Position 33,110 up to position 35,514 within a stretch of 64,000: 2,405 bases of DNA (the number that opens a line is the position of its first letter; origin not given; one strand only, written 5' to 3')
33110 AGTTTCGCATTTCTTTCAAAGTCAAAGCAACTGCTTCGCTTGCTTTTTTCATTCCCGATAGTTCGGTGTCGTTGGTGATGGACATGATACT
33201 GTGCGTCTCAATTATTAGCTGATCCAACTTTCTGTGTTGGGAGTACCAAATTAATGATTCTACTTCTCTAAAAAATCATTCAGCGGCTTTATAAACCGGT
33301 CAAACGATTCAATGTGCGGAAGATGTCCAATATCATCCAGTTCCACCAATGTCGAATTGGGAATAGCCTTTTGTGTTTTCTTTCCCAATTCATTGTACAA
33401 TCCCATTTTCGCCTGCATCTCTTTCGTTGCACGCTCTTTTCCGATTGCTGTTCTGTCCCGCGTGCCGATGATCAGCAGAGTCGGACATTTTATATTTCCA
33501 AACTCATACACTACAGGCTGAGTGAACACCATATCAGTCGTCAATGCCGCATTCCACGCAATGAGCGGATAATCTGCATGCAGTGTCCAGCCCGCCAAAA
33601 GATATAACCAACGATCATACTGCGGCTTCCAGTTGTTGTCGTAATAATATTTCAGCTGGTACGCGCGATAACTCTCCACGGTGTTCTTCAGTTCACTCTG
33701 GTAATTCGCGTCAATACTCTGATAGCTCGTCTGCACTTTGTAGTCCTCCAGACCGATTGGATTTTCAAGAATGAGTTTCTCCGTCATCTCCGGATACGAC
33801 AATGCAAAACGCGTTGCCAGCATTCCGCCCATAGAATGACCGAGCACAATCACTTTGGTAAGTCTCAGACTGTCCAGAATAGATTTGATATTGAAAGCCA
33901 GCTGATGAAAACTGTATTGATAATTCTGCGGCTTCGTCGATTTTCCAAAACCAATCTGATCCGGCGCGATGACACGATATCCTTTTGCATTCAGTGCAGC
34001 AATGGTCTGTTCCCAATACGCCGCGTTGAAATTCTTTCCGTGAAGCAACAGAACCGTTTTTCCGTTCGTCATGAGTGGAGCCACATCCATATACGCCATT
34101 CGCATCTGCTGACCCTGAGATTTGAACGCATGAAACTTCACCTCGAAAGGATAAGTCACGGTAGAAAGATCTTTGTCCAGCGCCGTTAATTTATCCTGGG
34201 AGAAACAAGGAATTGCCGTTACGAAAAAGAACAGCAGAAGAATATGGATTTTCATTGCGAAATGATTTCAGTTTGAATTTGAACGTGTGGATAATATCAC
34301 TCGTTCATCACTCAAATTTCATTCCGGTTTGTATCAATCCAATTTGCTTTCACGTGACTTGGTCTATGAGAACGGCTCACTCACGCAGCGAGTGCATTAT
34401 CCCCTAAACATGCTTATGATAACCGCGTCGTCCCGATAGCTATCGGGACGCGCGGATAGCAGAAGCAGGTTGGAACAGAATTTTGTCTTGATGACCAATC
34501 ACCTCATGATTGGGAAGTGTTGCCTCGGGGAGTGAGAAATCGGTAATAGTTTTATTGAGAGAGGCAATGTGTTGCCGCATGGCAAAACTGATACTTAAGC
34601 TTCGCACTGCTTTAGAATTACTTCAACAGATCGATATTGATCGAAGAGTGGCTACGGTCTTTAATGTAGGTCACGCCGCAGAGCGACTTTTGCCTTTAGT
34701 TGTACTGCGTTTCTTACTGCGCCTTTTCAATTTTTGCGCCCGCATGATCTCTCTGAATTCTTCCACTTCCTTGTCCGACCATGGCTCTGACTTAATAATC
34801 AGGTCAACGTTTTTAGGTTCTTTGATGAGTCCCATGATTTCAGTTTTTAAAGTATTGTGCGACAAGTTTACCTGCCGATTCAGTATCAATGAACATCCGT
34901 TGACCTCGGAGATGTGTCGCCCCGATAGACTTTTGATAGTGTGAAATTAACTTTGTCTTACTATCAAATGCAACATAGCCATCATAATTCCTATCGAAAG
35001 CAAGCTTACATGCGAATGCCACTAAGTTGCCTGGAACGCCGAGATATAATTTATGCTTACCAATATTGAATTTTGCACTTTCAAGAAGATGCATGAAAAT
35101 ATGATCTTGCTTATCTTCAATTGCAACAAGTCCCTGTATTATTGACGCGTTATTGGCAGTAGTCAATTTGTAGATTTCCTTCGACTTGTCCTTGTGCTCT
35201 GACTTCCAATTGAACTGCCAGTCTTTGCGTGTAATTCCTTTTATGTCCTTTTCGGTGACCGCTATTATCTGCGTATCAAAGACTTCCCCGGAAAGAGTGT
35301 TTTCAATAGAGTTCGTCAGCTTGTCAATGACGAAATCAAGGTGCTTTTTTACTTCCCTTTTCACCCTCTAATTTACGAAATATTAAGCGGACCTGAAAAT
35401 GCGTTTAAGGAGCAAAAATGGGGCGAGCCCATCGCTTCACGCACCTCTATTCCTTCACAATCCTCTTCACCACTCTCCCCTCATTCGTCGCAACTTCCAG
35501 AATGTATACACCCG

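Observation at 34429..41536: Low-GC ~7-kb island carrying a Type III R-M system, bounded by identical 18-20 bp palindromes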

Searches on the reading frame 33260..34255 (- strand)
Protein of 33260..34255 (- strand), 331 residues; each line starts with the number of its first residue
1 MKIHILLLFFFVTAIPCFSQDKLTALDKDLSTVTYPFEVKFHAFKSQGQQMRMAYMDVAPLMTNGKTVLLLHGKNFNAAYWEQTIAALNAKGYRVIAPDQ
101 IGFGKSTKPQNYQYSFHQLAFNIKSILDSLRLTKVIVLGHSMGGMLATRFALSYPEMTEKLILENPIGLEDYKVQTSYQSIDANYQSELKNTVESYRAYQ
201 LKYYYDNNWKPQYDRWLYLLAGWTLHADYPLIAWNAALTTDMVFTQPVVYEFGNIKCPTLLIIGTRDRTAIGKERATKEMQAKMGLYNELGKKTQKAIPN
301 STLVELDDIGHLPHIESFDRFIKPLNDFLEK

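Call 7: search_protein_families(library=pfam, proteins=[window:33260-34255:-], max_evalue=0.01)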
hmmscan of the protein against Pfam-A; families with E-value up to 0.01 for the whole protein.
window:33260-34255:- (331 aa): 12 families
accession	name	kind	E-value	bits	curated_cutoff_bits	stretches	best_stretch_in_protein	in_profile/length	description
PF00561.26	Abhydrolase_1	-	2.2e-27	96.7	25.8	1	67-192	2-127/245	alpha/beta hydrolase fold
PF12146.15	Hydrolase_4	-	3e-22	79.5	27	1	66-283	5-216/239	Serine aminopeptidase, S33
PF12697.13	Abhydrolase_6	-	3.5e-19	70.8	26.3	1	68-321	1-214/217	Alpha/beta hydrolase family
PF03096.20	Ndr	-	4e-10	39.3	23.3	1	93-183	59-149/283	Ndr family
PF07819.20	PGAP1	-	9.1e-06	26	24.3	1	123-161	76-118/233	PGAP1-like alpha/beta domain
PF06342.18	DUF1057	-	1.1e-05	25.1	21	1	39-177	9-146/297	Alpha/beta hydrolase of unknown function (DUF1057)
PF07224.18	Chlorophyllase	-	0.00011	21.6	26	1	67-163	44-144/301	Chlorophyllase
PF01764.32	Lipase_3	-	0.0017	18.7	22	0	117-158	47-88/140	Lipase (class 3)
PF20408.4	Abhydrolase_11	-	0.0046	17.2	27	0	67-151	4-94/193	Alpha/beta hydrolase domain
PF02450.21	LCAT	-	0.0058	16.3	21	1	107-153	96-141/392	Lecithin:cholesterol acyltransferase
PF06028.17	DUF915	-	0.0071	16.2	22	0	115-157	81-127/255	Alpha/beta hydrolase of unknown function (DUF915)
PF12695.13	Abhydrolase_5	-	0.01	16.1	27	0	124-155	47-79/164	Alpha/beta hydrolase family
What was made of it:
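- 33260..34255 (-): alpha/beta hydrolase: conserved left anchor of the variable gap. Pfam (call 7).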

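Call 16: find_encoding_contigs(protein=window:33260-34255:-, flank=10000, max_places=10)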
Protein window:33260-34255:- (331 aa): 1 contig read that carries it; 1 place shown.
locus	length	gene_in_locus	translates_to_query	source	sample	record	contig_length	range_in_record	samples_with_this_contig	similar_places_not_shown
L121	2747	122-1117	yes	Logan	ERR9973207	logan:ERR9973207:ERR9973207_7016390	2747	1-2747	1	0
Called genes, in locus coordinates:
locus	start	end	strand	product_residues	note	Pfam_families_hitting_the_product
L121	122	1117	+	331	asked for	PF06342:DUF1057 (weak), PF03096:Ndr, PF07819:PGAP1 (faint), PF12146:Hydrolase_4, PF00561:Abhydrolase_1, PF12697:Abhydrolase_6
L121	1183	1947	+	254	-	PF00557:Peptidase_M24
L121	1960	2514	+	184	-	PF01872:RibD_C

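Call 17: find_related_loci(query=window:33260-34255:-, collection=metagenome_contigs, flank=10000)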
Query window:33260-34255:- (331 aa) in metagenome_contigs; peptide patterns used: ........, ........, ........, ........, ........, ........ (x = any residue, [..] = any of these).
79 stretches matched a pattern; 28 encode a relative of the query (tblastn E <= 1e-3); 28 distinct loci.
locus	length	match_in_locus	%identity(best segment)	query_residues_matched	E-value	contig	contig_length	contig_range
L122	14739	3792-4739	83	16-331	0e+0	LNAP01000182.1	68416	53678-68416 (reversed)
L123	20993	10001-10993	79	1-331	0e+0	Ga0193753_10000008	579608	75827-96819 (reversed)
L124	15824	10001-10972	78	8-331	1e-179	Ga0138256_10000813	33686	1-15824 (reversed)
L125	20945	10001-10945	77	17-331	3e-172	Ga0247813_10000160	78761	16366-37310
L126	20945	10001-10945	77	17-331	1e-171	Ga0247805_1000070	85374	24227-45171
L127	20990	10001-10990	63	2-331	7e-145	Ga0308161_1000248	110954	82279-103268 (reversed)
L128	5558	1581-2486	67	30-331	3e-138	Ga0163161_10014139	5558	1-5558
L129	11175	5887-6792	66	30-331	5e-135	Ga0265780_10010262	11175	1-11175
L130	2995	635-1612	63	7-331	5e-141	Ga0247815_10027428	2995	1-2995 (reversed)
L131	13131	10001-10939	61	17-329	5e-131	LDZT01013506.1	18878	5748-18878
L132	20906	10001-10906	61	23-324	1e-127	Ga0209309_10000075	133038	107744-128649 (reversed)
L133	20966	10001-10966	60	5-330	1e-126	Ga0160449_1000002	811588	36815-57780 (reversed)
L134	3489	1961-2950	59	10-331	1e-127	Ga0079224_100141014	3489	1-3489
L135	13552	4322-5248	59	22-330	2e-123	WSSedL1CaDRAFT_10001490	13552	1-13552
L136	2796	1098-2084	55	1-331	2e-125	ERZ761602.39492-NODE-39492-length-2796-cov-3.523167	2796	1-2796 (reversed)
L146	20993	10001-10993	80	1-331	0e+0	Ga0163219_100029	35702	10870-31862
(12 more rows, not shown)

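Call 110: search_protein_families(library=pfam, proteins=[L146:241-1338:+, L146:4489-7143:+, L146:7131-8288:+, L146:8371-9045:+, L146:3495-3767:+], max_evalue=0.001)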
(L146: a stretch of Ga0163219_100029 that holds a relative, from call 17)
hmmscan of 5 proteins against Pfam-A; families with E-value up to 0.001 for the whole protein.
L146:241-1338:+ (365 aa): 0 families

L146:4489-7143:+ (884 aa): 2 families
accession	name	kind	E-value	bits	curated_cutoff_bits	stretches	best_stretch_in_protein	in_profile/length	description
PF13304.12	AAA_21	-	2.2e-07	31.7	27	1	732-826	220-302/304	AAA domain, putative AbiEii toxin, Type IV TA system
PF02463.25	SMC_N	-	0.00016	21.6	40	0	294-840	18-213/220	RecF/RecN/SMC N terminal domain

L146:7131-8288:+ (385 aa): 2 families
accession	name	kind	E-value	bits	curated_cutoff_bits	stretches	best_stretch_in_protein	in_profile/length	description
PF04326.19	SLFN_AlbA_2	-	6.3e-21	75.5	25.3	1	14-127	1-117/118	Schlafen, AlbA_2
PF13749.12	HATPase_c_4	-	2.2e-12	47.2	26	1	297-361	2-68/89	Putative ATP-dependent DNA helicase recG C-terminal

L146:8371-9045:+ (224 aa): 3 families
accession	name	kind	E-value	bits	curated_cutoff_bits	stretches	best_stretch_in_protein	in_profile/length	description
PF19778.5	RE_endonuc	-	8.7e-27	93.5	23.4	1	151-224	17-93/108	Endonuclease domain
PF04851.21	ResIII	-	1.4e-10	41.8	22.5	1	53-158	22-118/164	Type III restriction enzyme, res subunit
PF00270.35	DEAD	-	0.00017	21.8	26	1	42-112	4-73/167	DEAD/DEAH box helicase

L146:3495-3767:+ (90 aa): 0 families

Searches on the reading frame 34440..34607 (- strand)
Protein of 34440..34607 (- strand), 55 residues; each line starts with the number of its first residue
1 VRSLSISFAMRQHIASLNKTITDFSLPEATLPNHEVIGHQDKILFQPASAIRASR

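Call 7: search_protein_families(library=pfam, proteins=[window:34440-34607:-], max_evalue=0.01)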
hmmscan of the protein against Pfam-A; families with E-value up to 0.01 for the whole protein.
window:34440-34607:- (55 aa): 0 families

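Call 36: search_protein_families(library=ncbifam, proteins=[window:34440-34607:-], max_evalue=0.01)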
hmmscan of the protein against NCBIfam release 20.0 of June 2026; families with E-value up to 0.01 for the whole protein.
window:34440-34607:- (55 aa): 0 families

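Call 53: search_protein_families(library=pfam, proteins=[window:34440-34607:-], max_evalue=5)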
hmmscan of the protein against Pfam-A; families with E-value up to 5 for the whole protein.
window:34440-34607:- (55 aa): 0 families
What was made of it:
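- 34269..34694 (.): Left junction DNA (holds PAL1), between the hydrolase promoter region and the orf174/54 module. No supported gene. ORFs here have no family hits (calls 7, 36, 53).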

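Call 54: search_protein_families(library=padloc, proteins=[window:34440-34607:-], max_evalue=0.01)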
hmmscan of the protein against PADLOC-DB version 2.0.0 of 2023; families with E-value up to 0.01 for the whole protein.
window:34440-34607:- (55 aa): 0 families

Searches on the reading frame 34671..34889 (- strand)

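Call 53: search_protein_families(library=pfam, proteins=[window:34671-34889:-], max_evalue=5)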
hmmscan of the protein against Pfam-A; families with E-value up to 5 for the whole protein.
window:34671-34889:- (72 aa): 1 family
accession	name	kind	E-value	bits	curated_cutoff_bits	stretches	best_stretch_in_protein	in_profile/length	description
PF07797.19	DUF1639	-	0.077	13.4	22.2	1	38-62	2-26/50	Protein of unknown function (DUF1639)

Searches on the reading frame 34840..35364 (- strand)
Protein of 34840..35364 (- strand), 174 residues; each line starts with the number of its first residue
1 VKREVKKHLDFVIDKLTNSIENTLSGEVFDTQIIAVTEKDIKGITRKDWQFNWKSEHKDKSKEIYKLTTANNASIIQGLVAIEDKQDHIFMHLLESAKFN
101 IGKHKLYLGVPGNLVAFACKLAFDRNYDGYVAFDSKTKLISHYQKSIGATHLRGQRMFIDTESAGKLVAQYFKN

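Call 7: search_protein_families(library=pfam, proteins=[window:34840-35364:-], max_evalue=0.01)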
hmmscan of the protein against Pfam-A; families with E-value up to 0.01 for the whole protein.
window:34840-35364:- (174 aa): 0 families

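Call 36: search_protein_families(library=ncbifam, proteins=[window:34840-35364:-], max_evalue=0.01)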
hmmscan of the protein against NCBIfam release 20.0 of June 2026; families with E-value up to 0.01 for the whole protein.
window:34840-35364:- (174 aa): 0 families

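Call 53: search_protein_families(library=pfam, proteins=[window:34840-35364:-], max_evalue=5)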
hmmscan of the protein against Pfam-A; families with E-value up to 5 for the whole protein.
window:34840-35364:- (174 aa): 0 families

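Call 54: search_protein_families(library=padloc, proteins=[window:34840-35364:-], max_evalue=0.01)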
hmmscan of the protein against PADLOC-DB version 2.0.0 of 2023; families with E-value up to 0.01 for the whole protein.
window:34840-35364:- (174 aa): 0 families

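Call 55: find_homologous_proteins(query=window:34840-35364:-, max_evalue=0.00001)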
Query window:34840-35364:- (174 aa): 7296 proteins with E <= 0.00001 among 7317 candidates; the best 120 are listed.
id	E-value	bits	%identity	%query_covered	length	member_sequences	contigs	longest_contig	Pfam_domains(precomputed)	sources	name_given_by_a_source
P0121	2.1e-110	384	100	100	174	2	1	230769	-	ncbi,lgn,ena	-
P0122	7.7e-97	340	87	100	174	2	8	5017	-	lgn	-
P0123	3.0e-85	302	75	100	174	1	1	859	-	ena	-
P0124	7.6e-85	301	74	100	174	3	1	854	-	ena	-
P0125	1.1e-84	300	75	99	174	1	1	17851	-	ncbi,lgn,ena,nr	ncbi:MAG TPA: hypothetical protein VN026_00615 [Bacteroidia bacterium]|nr:hypothetical protein [Bact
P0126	1.6e-84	300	75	98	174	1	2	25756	-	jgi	jgi:hypothetical protein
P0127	2.8e-84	299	74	100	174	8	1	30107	-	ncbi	-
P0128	3.2e-84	299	75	99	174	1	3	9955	-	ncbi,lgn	-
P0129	2.2e-83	296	72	100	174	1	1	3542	-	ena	-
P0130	3.9e-83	295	74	99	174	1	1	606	-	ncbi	-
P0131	1.4e-82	293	74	100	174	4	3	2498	-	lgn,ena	-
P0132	1.8e-82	293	72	99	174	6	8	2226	-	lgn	-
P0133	1.8e-82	293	73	99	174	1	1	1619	-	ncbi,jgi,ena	jgi:hypothetical protein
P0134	5.5e-82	291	70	100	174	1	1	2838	-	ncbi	-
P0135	5.7e-82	291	73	98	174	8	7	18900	-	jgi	jgi:hypothetical protein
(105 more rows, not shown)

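Call 56: find_encoding_contigs(protein=P0121, flank=10000, max_places=6)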
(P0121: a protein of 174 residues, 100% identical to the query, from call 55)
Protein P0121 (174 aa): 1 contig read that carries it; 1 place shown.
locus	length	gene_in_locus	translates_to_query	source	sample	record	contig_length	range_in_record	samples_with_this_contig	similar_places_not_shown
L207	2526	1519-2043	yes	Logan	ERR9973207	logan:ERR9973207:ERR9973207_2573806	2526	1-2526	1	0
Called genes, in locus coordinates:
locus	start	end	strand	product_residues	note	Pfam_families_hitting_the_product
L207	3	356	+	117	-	?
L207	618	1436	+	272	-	PF18962:Por_Secre_tail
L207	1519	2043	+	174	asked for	-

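Call 57: find_encoding_contigs(protein=P0122, flank=10000, max_places=8)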
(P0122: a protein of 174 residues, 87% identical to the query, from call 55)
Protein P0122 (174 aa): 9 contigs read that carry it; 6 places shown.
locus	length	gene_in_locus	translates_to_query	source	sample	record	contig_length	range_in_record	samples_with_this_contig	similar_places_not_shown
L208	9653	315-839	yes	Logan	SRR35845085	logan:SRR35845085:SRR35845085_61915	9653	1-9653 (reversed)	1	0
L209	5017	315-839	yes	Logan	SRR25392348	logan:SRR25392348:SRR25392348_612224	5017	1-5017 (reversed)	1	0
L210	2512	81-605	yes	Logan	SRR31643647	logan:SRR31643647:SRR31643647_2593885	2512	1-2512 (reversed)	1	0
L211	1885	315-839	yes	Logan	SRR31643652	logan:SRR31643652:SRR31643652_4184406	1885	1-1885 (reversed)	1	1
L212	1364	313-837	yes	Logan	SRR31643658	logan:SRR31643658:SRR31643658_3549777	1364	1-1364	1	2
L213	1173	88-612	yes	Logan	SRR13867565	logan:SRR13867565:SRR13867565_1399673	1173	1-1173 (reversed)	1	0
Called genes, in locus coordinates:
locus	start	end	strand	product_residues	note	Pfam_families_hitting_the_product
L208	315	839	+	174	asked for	-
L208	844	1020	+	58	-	-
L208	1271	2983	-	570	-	PF23357:DUF7088, PF09822:ABC_transp_aux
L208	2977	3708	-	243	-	PF12679:ABC2_membrane_2, PF13346:ABC2_membrane_5, PF12730:ABC2_membrane_4 (weak), PF12698:ABC2_membrane_3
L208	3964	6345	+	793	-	PF01656:CbiA, PF10609:ParA, PF13614:AAA_31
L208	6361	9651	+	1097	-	?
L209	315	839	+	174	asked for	-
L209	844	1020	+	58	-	-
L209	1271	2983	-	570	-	PF23357:DUF7088, PF09822:ABC_transp_aux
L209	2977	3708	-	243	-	PF12679:ABC2_membrane_2, PF13346:ABC2_membrane_5, PF12730:ABC2_membrane_4 (weak), PF12698:ABC2_membrane_3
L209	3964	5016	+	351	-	?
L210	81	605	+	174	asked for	-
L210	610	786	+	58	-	-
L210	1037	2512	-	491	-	?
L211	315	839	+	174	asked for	-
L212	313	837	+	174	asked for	-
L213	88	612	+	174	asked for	-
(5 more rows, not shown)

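Call 74: search_solved_structures(query=A3, max_evalue=1)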
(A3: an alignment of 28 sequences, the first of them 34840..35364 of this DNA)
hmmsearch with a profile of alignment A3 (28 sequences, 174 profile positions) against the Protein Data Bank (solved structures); distinct sequences matched with E-value up to 1: 2.
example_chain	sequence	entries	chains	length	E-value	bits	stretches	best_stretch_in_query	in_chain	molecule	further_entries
5wj8_A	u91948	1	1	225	0.22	14.5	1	29-87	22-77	Cadherin-23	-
5vh2_A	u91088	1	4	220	0.24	14.3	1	29-88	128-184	Cadherin-23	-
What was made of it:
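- On GNAT toxin-antitoxin (TacAT/AtaRT type): No Pfam or PDB sequence hit (calls 53, 74).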

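Call 82: predict_structure(alignment_id=A3)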
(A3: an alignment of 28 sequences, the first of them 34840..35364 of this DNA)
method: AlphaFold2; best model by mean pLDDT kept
length: 174 residues; sequences in the alignment: 28
mean_pLDDT: 68.3   pTM: 0.70
mean pLDDT of the five models: 68.3, 63.3, 60.4, 42.7, 38.7
residues with pLDDT >= 90: 0; 70-90: 101; 50-70: 42; < 50: 31
segments of 3 or more residues with pLDDT < 50: 1-17, 97-108
pLDDT, mean of each block of 10 residues (from residue 1): 32 46 58 80 67 71 82 72 84 62 44 80 80 72 74 79 82 63
secondary structure, 60 per line:
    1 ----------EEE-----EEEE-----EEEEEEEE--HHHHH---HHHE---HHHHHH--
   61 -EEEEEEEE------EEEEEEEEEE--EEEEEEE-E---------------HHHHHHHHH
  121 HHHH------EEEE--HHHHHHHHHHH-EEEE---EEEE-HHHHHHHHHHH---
elements in order: E11-13 E19-22 E28-35 H38-42 H53-58 E62-69 E76-85 E88-94 H112-124 E131-134 H137-147 E149-152 E156-159 H161-171
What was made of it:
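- Closest known: GNAT-fold tRNA-acetylating toxins. Different: No Pfam GNAT hit (calls 7, 53, 82).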

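Call 84: fold_search(model_id=the predicted structure, library=pdb)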
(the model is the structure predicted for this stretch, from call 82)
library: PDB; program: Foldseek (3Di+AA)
matches with E <= 10: 820; with E <= 0.001: 49
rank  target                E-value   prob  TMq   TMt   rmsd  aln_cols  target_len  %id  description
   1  7ak9_B                1.3e-05  1.00  0.57  0.60   4.5       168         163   16  Structure of Salmonella TacT3 toxin bound to TacA3 antitoxin C-terminal peptide (released 2021-08-18)
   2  7ak9_A                1.5e-05  1.00  0.58  0.61   4.2       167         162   15  Structure of Salmonella TacT3 toxin bound to TacA3 antitoxin C-terminal peptide (released 2021-08-18)
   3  6g96_B                2.8e-05  1.00  0.55  0.55   5.2       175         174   13  Crystal structure of TacT3 (tRNA acetylating toxin) from Salmonella (released 2018-05-16)
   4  6ajm_B                3.5e-05  1.00  0.54  0.59   4.4       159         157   16  Crystal structure of apo AtaTR (released 2019-01-02)
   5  6g96_A                3.5e-05  1.00  0.55  0.55   4.9       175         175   15  Crystal structure of TacT3 (tRNA acetylating toxin) from Salmonella (released 2018-05-16)
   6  6gtr_B                9.3e-05  1.00  0.52  0.57   5.3       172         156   16  Structure of the AtaT Y144F mutant toxin bound to the C-terminus of the antitoxin AtaR and Acetyl-CoA (released 2019-03-06)
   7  6gtq_B                9.9e-05  1.00  0.53  0.58   5.1       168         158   16  Structure of the AtaT Y144F mutant toxin bound to the C-terminus of the antitoxin AtaR (released 2019-03-06)
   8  5c82                  1.3e-04  1.00  0.46  0.47  10.7       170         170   11  Crystal structure of Nourseothricin acetyltransferase (released 2016-06-29)
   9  9mto_A                1.8e-04  1.00  0.48  0.55   5.1       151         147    7  Crystal structure of acetyltransferase CBU0801 from Coxiella burnetii (released 2025-01-22)
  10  2cnm_A                2.3e-04  1.00  0.50  0.56   5.8       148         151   12  RimI - Ribosomal S18 N-alpha-protein acetyltransferase in complex with a bisubstrate inhibitor (Cterm-Arg-Arg-Phe-Tyr- (released 2007-05-22)
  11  6gtr_A                2.5e-04  1.00  0.52  0.56   5.8       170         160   16  Structure of the AtaT Y144F mutant toxin bound to the C-terminus of the antitoxin AtaR and Acetyl-CoA (released 2019-03-06)
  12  5zgn_C                2.8e-04  1.00  0.57  0.61   4.5       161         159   14  The crystal structure of KacTA-DNA complex (released 2019-04-03)
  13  7chd_C                2.8e-04  1.00  0.53  0.51   4.9       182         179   16  AtaT complexed with acetyl-methionyl-tRNAfMet (released 2020-11-04)
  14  9evq_A                2.8e-04  1.00  0.50  0.42   5.4       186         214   12  Crystal structure of the kinetoplastid kinetochore protein KKT23 acetyltransferase domain from Trypanosoma brucei (released 2024-08-28)
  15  9f5q_B                3.0e-04  1.00  0.42  0.36  10.7       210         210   11  Crystal structure of selenomethionine-labelled kinetoplastid kinetochore protein KKT23 acetyltransferase domain from T (released 2024-08-28)
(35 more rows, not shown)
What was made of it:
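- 34695..35421 (-): Second mobile module: orf174 (34840-35364; GNAT-fold, toxin-like) plus orf54 (34671-34835; basic C-terminus). Model pLDDT 68, pTM 0.70; best PDB matches are TacT3, AtaT and KacT at TM 0.55-0.6 (calls 82, 84).
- On GNAT toxin-antitoxin (TacAT/AtaRT type): Foldseek top hits are TacT3, AtaT and KacT, E = 1e-5 and TM 0.55-0.6, on a model with pLDDT 68 (calls 82, 84).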
